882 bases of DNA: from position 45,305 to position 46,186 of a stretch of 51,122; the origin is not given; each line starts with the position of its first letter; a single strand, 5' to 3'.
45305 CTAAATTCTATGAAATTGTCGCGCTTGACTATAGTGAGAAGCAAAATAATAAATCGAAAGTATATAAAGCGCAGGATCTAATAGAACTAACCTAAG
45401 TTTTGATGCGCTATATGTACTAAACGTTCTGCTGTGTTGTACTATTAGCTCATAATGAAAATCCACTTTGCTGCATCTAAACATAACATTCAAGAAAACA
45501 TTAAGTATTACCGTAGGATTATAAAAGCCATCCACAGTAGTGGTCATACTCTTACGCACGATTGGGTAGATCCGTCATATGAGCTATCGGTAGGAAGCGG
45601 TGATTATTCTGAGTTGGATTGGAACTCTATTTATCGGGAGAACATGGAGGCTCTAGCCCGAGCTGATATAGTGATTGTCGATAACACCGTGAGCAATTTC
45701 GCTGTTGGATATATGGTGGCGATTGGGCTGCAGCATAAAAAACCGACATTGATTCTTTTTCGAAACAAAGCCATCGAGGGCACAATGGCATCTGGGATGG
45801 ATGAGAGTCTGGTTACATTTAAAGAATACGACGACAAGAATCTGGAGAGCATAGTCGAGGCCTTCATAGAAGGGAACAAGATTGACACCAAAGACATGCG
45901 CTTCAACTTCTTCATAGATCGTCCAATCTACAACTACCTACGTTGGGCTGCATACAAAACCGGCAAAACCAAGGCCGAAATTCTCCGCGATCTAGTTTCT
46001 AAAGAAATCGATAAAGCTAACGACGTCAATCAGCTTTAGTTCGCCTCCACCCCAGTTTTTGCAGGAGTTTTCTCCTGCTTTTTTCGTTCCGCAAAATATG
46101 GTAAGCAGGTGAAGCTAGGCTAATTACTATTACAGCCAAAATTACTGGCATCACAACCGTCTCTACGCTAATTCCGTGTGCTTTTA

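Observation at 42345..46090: Low-GC island: three paralogous Rcl/DNPH1-like-RHH fusion proteins plus a Gfo/Idh/MocA oxidoreductase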

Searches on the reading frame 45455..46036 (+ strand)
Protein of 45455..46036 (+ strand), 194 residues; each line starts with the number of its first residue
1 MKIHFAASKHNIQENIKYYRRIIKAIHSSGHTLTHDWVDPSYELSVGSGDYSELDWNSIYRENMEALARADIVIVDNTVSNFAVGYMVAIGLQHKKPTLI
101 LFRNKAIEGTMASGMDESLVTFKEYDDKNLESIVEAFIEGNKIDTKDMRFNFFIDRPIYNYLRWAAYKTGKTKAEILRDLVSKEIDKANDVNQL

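Call 3: search_protein_families(library=pfam, proteins=[window:45455-46036:+], max_evalue=1)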
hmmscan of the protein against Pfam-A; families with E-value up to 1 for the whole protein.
window:45455-46036:+ (194 aa): 2 families
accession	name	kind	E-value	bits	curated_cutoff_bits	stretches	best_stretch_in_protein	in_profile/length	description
PF05014.21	Nuc_deoxyrib_tr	-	1.3e-05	25.7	28.8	1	3-100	1-95/117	Nucleoside 2-deoxyribosyltransferase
PF03332.19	PMM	-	0.021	15.1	22.4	1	78-155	72-149/221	Eukaryotic phosphomannomutase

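Call 4: search_protein_families(library=ncbifam, proteins=[window:45455-46036:+], max_evalue=1)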
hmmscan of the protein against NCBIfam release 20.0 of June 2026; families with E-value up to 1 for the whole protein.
window:45455-46036:+ (194 aa): 1 family
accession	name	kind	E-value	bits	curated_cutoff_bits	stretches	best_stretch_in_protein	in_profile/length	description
NF048017.1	antitoxin_RelB_like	equivalog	0.12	12.6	50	1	162-191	10-39/70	type II toxin-antitoxin system RelB family antitoxin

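Call 5: search_protein_families(library=padloc, proteins=[window:45455-46036:+], max_evalue=1)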
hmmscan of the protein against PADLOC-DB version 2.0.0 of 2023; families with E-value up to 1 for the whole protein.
window:45455-46036:+ (194 aa): 0 families

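Call 10: find_homologous_proteins(query=window:45455-46036:+)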
Query window:45455-46036:+ (194 aa): 651 proteins with E <= 0.001 among 735 candidates; the best 120 are listed.
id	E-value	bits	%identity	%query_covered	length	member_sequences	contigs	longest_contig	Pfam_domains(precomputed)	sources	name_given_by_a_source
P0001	2.3e-124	430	100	100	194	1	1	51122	PF05014.22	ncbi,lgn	-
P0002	4.4e-98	344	78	97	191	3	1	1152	PF05014.22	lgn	-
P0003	2.0e-95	336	76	100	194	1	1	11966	PF05014.22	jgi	jgi:hypothetical protein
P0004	4.6e-95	335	77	97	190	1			-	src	-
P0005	2.0e-89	316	72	99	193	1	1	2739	-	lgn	-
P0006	1.6e-88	313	73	97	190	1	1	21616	-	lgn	-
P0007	3.8e-88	312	69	100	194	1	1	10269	-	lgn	-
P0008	3.1e-86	306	69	99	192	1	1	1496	-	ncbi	-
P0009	2.4e-85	303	67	97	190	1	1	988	PF05014.22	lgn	-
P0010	2.0e-81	290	66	98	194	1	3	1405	PF05014.22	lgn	-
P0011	2.4e-81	290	68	100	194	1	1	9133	-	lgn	-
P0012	7.5e-79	282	64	99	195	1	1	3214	-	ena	-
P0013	9.4e-79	281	67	100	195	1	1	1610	-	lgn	-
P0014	1.1e-74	268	64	96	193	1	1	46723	-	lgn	-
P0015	2.2e-71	257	60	97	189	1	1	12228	-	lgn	-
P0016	1.2e-69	252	61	97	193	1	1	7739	PF05014.22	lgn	-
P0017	1.4e-67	245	59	97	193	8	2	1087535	PF05014.22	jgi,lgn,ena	-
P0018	2.2e-67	244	58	97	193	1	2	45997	PF05014.22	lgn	-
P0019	8.1e-67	242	57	97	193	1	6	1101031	PF05014.22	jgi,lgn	jgi:nucleoside 2-deoxyribosyltransferase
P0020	9.7e-67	242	72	79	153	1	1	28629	PF05014.22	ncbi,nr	ncbi:MAG TPA: hypothetical protein VM581_01345, partial [Magnetospirillaceae bacterium]|nr:hypotheti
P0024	4.5e-65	237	57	96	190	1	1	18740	PF05014.22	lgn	-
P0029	1.4e-63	232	56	100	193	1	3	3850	PF05014.22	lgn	-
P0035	8.6e-63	229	55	100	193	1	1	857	PF05014.22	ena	-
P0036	2.3e-62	228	52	98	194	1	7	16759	PF05014.22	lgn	-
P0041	6.7e-62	226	52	100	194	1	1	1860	PF05014.22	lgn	-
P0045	1.2e-61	226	55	97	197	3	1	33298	PF05014.22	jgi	jgi:hypothetical protein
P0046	1.5e-61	225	53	100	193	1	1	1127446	PF05014.22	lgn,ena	-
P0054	7.8e-61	223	52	100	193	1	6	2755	PF05014.22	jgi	jgi:hypothetical protein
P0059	1.4e-60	222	52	100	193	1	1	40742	PF05014.22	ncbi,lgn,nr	ncbi:MAG TPA: nucleoside 2-deoxyribosyltransferase [Candidatus Saccharimonadales bacterium]|nr:nucle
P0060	1.6e-60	222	53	98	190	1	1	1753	PF05014.22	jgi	jgi:hypothetical protein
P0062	3.4e-60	221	55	96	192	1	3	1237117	PF05014.22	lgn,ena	-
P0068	4.8e-60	220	54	96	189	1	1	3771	PF05014.22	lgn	-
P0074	1.5e-59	219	52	97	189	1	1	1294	PF05014.22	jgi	jgi:hypothetical protein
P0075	1.6e-59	219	51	100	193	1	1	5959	PF05014.22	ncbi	-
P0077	9.6e-59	216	54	95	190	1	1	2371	PF05014.22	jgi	jgi:nucleoside 2-deoxyribosyltransferase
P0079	3.3e-58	214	51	96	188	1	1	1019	PF05014.22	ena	-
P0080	4.2e-58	214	48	100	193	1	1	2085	PF05014.22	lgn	-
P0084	8.4e-58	213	53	96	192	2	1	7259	PF05014.22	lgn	-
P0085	8.8e-58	213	50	99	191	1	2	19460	PF05014.22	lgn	-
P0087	9.7e-58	213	49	96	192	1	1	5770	PF05014.22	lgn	-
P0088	1.1e-57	213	51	100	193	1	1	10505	PF05014.22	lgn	-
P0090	1.1e-57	213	48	100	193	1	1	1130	PF05014.22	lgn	-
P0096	2.0e-57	212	52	99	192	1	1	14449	PF05014.22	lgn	-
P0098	2.4e-57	212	50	100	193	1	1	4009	PF05014.22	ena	-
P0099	2.7e-57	211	51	96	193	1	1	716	PF05014.22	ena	-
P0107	5.8e-57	210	49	100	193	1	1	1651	PF05014.22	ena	-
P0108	8.5e-57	210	49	100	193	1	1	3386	PF05014.22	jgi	jgi:hypothetical protein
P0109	1.1e-56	209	51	98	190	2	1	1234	PF05014.22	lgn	-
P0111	1.4e-56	209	48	100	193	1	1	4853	PF05014.22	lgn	-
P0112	1.5e-56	209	50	96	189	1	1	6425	PF05014.22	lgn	-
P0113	1.6e-56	209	52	96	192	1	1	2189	PF05014.22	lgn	-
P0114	1.6e-56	209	49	100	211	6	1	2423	PF05014.22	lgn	-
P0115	1.6e-56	209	50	96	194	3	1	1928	PF05014.22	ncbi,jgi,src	-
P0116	1.6e-56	209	51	97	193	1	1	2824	PF05014.22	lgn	-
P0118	1.8e-56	209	50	96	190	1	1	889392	-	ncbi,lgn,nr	ncbi:MAG TPA: hypothetical protein VLA77_02345 [Candidatus Saccharimonadales bacterium]|nr:hypotheti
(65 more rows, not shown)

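Call 12: find_encoding_contigs(protein=P0017, flank=8000, max_places=3)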
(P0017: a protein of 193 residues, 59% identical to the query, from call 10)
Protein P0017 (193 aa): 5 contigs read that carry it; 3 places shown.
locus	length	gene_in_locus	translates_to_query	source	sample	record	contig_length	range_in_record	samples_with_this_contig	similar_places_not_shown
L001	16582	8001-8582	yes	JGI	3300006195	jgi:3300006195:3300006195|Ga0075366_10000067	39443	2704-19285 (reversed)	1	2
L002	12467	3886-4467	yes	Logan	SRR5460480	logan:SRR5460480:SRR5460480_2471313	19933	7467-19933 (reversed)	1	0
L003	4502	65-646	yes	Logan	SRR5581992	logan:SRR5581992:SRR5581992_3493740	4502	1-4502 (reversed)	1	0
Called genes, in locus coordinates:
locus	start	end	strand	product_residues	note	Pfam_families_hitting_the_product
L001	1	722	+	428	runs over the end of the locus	PF01018:GTP1_OBG, PF01926:MMR_HSR1, PF02421:FeoB_N, PF09269:DUF1967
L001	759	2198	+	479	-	PF00929:RNase_T, PF08411:ExoI_SH3, PF26016:ExoI_C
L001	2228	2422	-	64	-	-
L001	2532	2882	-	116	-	PF09656:PGPGW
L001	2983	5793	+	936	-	PF00005:ABC_tran (faint), PF02463:SMC_N (faint), PF03193:RsgA_GTPase (faint), PF13191:AAA_16 (faint), PF13304:AAA_21 (faint), PF13555:AAA_29 (faint), PF17760:UvrA_inter, PF17755:UvrA_DNA-bind, +2 more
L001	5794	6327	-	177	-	-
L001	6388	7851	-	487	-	PF01408:GFO_IDH_MocA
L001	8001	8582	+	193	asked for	PF05014:Nuc_deoxyrib_tr (weak)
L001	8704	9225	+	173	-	-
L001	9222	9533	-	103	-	-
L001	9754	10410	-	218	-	PF09335:VTT_dom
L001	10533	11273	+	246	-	PF01386:Ribosomal_L25p, PF14693:Ribosomal_TL5_C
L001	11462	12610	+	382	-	-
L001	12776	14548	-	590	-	PF00664:ABC_membrane, PF00005:ABC_tran, PF02463:SMC_N (weak)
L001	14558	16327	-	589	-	PF00664:ABC_membrane, PF00005:ABC_tran, PF02463:SMC_N (weak)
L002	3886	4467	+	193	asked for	PF05014:Nuc_deoxyrib_tr (weak)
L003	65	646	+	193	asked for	PF05014:Nuc_deoxyrib_tr (weak)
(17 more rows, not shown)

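Call 13: find_encoding_contigs(protein=P0118, flank=8000, max_places=2)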
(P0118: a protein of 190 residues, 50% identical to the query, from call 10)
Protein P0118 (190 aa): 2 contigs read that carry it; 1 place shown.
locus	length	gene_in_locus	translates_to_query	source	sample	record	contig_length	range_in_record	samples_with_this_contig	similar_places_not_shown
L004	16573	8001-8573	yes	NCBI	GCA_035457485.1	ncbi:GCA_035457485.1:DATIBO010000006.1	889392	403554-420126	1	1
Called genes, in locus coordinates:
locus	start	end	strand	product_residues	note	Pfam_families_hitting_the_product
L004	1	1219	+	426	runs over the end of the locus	PF01018:GTP1_OBG, PF01926:MMR_HSR1, PF02421:FeoB_N, PF09269:DUF1967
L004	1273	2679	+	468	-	PF00929:RNase_T, PF08411:ExoI_SH3, PF26016:ExoI_C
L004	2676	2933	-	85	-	PF09656:PGPGW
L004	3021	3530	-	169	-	-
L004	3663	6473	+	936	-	PF00005:ABC_tran (faint), PF02463:SMC_N (faint), PF03193:RsgA_GTPase (faint), PF13191:AAA_16 (faint), PF13304:AAA_21 (faint), PF13401:AAA_22 (faint), PF17760:UvrA_inter, PF17755:UvrA_DNA-bind, +2 more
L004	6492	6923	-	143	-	-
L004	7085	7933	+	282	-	-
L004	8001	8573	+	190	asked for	-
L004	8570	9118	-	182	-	-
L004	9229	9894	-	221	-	PF09335:VTT_dom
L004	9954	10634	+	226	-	PF01386:Ribosomal_L25p, PF14693:Ribosomal_TL5_C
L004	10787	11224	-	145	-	-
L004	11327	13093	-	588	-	PF00664:ABC_membrane, PF02463:SMC_N, PF00005:ABC_tran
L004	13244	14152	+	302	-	PF17773:UPF0176_N, PF00581:Rhodanese, PF12368:Rhodanese_C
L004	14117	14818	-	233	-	PF05857:TraX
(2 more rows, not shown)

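Call 16: find_related_loci(query=A2, collection=genome_contigs, flank=6000)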
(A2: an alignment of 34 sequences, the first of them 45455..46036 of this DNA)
Query A2 (194 aa) in genome_contigs; peptide patterns used: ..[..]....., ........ (x = any residue, [..] = any of these).
243 stretches matched a pattern; 48 encode a relative of the query (tblastn E <= 1e-3); 48 distinct loci.
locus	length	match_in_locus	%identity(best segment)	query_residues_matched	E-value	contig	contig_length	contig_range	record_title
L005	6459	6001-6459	72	1-153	2e-73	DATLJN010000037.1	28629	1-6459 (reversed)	MAG TPA_asm: Magnetospirillaceae bacterium isolate SMAG_U13697 k141_220847, whole genome shotgun sequence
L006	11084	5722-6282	56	1-194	1e-71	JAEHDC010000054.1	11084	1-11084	MAG: Candidatus Saccharibacteria bacterium isolate EFPC_124 k127_17953061, whole genome shotgun sequence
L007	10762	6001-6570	55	1-189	8e-68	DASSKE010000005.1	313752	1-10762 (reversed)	MAG TPA_asm: Candidatus Saccharimonadales bacterium isolate SMAG_U1133 k141_820485, whole genome shotgun sequence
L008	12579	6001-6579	52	1-194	1e-67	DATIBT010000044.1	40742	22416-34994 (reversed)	MAG TPA_asm: Candidatus Saccharimonadales bacterium isolate SMAG_U16297 k141_2450537, whole genome shotgun sequence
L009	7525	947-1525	51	1-194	3e-66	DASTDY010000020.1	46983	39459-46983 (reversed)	MAG TPA_asm: Candidatus Saccharimonadales bacterium isolate SMAG_U833 k141_1261372, whole genome shotgun sequence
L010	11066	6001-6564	53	1-185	5e-63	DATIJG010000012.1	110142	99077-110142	MAG TPA_asm: Candidatus Saccharimonadales bacterium isolate SMAG_U15685 k141_168716, whole genome shotgun sequence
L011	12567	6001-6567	51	1-186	5e-61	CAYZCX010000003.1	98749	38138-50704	MAG TPA_asm: uncultured Candidatus Saccharibacteria bacterium isolate SRP200132_co1_147 genome assembly, contig: NODE_23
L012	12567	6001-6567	48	1-192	1e-60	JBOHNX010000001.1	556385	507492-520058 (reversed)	MAG: Candidatus Saccharimonadales bacterium isolate SD8036_maxbin2.bin.8 NODE_2_length_556385_cov_14.177026, whole genom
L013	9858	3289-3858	53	1-189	5e-60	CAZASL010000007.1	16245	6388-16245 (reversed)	MAG TPA_asm: uncultured Candidatus Saccharibacteria bacterium isolate SRP200132_co1_490 genome assembly, contig: NODE_62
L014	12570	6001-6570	53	1-189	5e-60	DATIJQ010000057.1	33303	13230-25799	MAG TPA_asm: Candidatus Saccharimonas sp. isolate SMAG_U15695 k141_140202, whole genome shotgun sequence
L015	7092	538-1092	50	1-187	1e-59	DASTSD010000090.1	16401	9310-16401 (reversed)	MAG TPA_asm: Candidatus Saccharimonadales bacterium isolate SMAG_U2271 k141_1358691, whole genome shotgun sequence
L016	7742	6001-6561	50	1-187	3e-59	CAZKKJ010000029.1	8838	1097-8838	MAG TPA_asm: uncultured Candidatus Saccharibacteria bacterium isolate SRP342105_co1_130 genome assembly, contig: NODE_11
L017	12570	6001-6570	47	1-187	3e-58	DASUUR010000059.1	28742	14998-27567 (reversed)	MAG TPA_asm: Candidatus Saccharimonadales bacterium isolate SMAG_U1794 k141_473892, whole genome shotgun sequence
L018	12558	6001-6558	46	1-187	5e-57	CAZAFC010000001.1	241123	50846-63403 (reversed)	MAG TPA_asm: uncultured Candidatus Saccharibacteria bacterium isolate SRP200132_co1_536 genome assembly, contig: NODE_36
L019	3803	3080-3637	47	1-186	3e-57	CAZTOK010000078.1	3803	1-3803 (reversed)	MAG TPA_asm: uncultured Candidatus Saccharibacteria bacterium isolate SRP200132_co1_475 genome assembly, contig: NODE_50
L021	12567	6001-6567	48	1-189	7e-57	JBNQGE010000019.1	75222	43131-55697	MAG: Candidatus Saccharibacteria bacterium isolate Bin_28 c_000000000034, whole genome shotgun sequence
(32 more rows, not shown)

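Call 24: predict_structure(alignment_id=A2)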
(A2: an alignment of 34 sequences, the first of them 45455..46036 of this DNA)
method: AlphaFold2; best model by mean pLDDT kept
length: 194 residues; sequences in the alignment: 34
mean_pLDDT: 82.7   pTM: 0.69
mean pLDDT of the five models: 82.7, 82.4, 82.3, 81.8, 80.4
residues with pLDDT >= 90: 81; 70-90: 79; 50-70: 24; < 50: 10
segments of 3 or more residues with pLDDT < 50: 147-154
pLDDT, mean of each block of 10 residues (from residue 1): 93 93 96 94 85 87 92 91 87 90 73 68 93 94 60 57 82 79 71 50
secondary structure, 60 per line:
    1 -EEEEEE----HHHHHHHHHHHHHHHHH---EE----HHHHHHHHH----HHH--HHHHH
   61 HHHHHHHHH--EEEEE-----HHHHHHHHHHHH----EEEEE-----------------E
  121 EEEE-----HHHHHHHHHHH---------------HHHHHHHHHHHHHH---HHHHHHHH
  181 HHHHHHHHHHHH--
elements in order: E2-7 H12-28 H38-46 H56-69 E72-76 H82-93 E98-102 E120-124 H130-140 H156-169 H173-192

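Call 29: fold_search(model_id=the predicted structure, library=pdb)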
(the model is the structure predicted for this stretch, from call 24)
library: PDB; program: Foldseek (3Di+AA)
matches with E <= 10: 1266; with E <= 0.001: 100
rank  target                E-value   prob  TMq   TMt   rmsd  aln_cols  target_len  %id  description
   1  9i58_B                2.3e-08  1.00  0.55  0.78   3.6       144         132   18  Crystal structure of DNPH1 bound by compound 31. (released 2025-11-12)
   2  9i9q_D                3.6e-08  1.00  0.51  0.71   5.1       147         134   20  Crystal structure of DNPH1 bound by compound 2. (released 2025-11-12)
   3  4fyk_D                5.9e-08  1.00  0.54  0.82   2.9       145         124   18  Crystal structure of rcl with 5'-phiosphorothioate-adenosine (released 2013-01-02)
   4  9da5_A                7.2e-08  1.00  0.54  0.82   3.5       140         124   21  Crystal structure of human DNPH1 bound to inhibitor 2c (released 2025-02-05)
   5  9i57_B                9.2e-08  1.00  0.58  0.79   3.2       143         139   19  Crystal structure of DNPH1 bound by compound 39. (released 2025-11-12)
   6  4p5e_A                9.8e-08  1.00  0.54  0.72   4.2       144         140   23  CRYSTAL STRUCTURE OF HUMAN DNPH1 (RCL) WITH 6-NAPHTHYL-PURINE-RIBOSIDE-MONOPHOSPHATE (released 2014-08-20)
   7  4fyi_D                1.0e-07  1.00  0.51  0.76   4.7       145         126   22  Crystal structure of rcl with 6-cyclopentyl-AMP (released 2013-01-02)
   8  8rpt_A                1.2e-07  1.00  0.50  0.71   4.5       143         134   19  Crystal structure of human DNPH1 mutant- D80A (released 2024-11-20)
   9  9s0o_A                1.3e-07  1.00  0.52  0.73   5.8       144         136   22  Crystal structure of DNPH1 bound by compound 6 (released 2025-12-24)
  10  4kxn_B                1.4e-07  1.00  0.55  0.82   3.2       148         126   20  Crystal structure of DNPH1 (RCL) with kinetine riboside monophosphate (released 2014-02-05)
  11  9i6e_A                1.4e-07  1.00  0.52  0.71   4.2       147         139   22  Crystal structure of DNPH1 bound by compound 5. (released 2025-11-12)
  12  9ia6_A                1.5e-07  1.00  0.55  0.81   3.1       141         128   21  Crystal structure of DNPH1 bound by compound 3. (released 2025-11-12)
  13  8rpt_B                1.5e-07  1.00  0.54  0.71   4.1       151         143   21  Crystal structure of human DNPH1 mutant- D80A (released 2024-11-20)
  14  9i9q_A                1.7e-07  1.00  0.54  0.76   3.2       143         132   22  Crystal structure of DNPH1 bound by compound 2. (released 2025-11-12)
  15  9da4                  1.9e-07  1.00  0.56  0.74   3.3       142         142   20  Crystal structure of human DNPH1 bound to inhibitor 2b (released 2025-02-05)
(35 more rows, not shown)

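Call 40: search_protein_representatives(alignment_id=A2)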
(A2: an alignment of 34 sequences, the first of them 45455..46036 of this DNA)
Query: 34 sequences, 192 profile positions. Proteins with E-value up to 0.001 (for the whole library): 1941; up to 1e-10: 861; up to 1e-30: 92. The best 150 are listed.
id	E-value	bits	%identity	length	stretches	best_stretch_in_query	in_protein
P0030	1.1e-84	299.3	-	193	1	1-191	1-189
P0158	1.9e-73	262.6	-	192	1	1-190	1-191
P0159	3.1e-68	245.6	-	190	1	1-188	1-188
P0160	4.4e-68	245.1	-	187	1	1-189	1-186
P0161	9.6e-66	237.5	-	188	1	1-187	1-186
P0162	6.9e-65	234.7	-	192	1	1-188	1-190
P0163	4.2e-64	232.1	-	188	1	1-186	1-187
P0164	1.2e-63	230.7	-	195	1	1-189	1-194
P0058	1.3e-63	230.5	-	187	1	1-190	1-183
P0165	3.3e-62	226.0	-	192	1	1-189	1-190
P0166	8.5e-62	224.6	-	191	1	1-189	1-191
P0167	9.5e-61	221.2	-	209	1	1-189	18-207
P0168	1.3e-60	220.7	-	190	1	1-188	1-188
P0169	1.6e-60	220.4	-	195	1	2-189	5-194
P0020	2.5e-60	219.8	-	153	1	1-153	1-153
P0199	5.9e-44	166.4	-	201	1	1-184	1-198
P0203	2.0e-42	161.4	-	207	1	1-190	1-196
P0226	9.9e-36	139.6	-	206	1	1-190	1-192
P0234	1.9e-32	128.9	-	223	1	1-187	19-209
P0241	2.0e-31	125.6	-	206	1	1-190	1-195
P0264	6.3e-29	117.4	-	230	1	2-189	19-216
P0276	3.4e-28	115.0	-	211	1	1-190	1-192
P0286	4.1e-27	111.5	-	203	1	1-188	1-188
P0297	1.2e-26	109.9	-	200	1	1-187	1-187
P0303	2.8e-26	108.7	-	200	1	1-188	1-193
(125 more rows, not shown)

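Call 41: list_cluster_members(proteins=[P0199, P0203, P0226, P0234, P0241, P0264, P0276, P0286, P0297, P0303])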
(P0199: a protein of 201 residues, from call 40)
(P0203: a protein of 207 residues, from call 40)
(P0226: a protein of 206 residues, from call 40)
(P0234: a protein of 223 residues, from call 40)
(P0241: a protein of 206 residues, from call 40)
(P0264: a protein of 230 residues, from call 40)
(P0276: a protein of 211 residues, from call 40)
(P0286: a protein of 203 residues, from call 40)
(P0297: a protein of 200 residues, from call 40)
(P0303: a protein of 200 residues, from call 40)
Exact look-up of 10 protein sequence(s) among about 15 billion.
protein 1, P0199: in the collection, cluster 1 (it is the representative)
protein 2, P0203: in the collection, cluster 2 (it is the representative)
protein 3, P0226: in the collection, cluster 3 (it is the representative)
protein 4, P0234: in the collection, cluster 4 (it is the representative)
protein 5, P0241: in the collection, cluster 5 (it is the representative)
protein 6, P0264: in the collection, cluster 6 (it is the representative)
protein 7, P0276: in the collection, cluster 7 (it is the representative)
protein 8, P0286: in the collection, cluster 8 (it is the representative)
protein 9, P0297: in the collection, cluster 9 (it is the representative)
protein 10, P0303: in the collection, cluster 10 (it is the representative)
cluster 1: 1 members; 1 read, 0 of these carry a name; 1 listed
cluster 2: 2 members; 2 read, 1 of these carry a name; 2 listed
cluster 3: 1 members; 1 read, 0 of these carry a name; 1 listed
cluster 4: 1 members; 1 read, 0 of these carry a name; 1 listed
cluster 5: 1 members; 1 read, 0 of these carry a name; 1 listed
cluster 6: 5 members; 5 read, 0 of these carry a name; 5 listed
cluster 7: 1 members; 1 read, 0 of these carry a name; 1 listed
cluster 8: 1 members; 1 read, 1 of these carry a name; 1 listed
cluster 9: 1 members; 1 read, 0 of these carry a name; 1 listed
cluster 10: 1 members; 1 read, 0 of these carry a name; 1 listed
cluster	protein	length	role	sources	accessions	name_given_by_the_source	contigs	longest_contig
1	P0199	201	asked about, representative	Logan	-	-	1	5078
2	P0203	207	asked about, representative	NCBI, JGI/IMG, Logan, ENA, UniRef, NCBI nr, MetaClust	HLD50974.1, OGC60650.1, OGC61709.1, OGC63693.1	hypothetical protein A3K34_02440 [candidate division WWE3 bacterium RIFOXYC1_FULL_40_10] | Nucleoside 2-deoxyribosyltransferase n=1 Tax=candidate division WWE3 bacterium ... | MAG: hypothetical protein A3K58_02440 [candidate division WWE3 bacterium ...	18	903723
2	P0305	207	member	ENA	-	-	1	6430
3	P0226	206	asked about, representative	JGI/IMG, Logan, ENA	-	-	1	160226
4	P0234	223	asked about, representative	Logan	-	-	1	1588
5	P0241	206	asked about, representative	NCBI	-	-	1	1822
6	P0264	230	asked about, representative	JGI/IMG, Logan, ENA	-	-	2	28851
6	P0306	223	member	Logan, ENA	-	-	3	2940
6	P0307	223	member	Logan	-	-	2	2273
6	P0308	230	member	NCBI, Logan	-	-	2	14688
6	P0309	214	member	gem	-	-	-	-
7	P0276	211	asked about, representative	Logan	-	-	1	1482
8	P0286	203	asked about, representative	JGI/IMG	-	hypothetical protein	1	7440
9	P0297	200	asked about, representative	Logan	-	-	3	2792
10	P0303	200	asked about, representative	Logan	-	-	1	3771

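Call 56: search_protein_families(library=phrogs, proteins=[window:45455-46036:+], max_evalue=0.01)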
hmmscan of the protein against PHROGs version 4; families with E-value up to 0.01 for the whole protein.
window:45455-46036:+ (194 aa): 0 families

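Call 83: search_dna_similar(query=window:45455-46036:+, collection=phages, mode=protein, max_evalue=0.001, max_rows=10)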
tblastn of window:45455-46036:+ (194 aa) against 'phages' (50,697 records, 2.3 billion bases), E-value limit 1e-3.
No match.
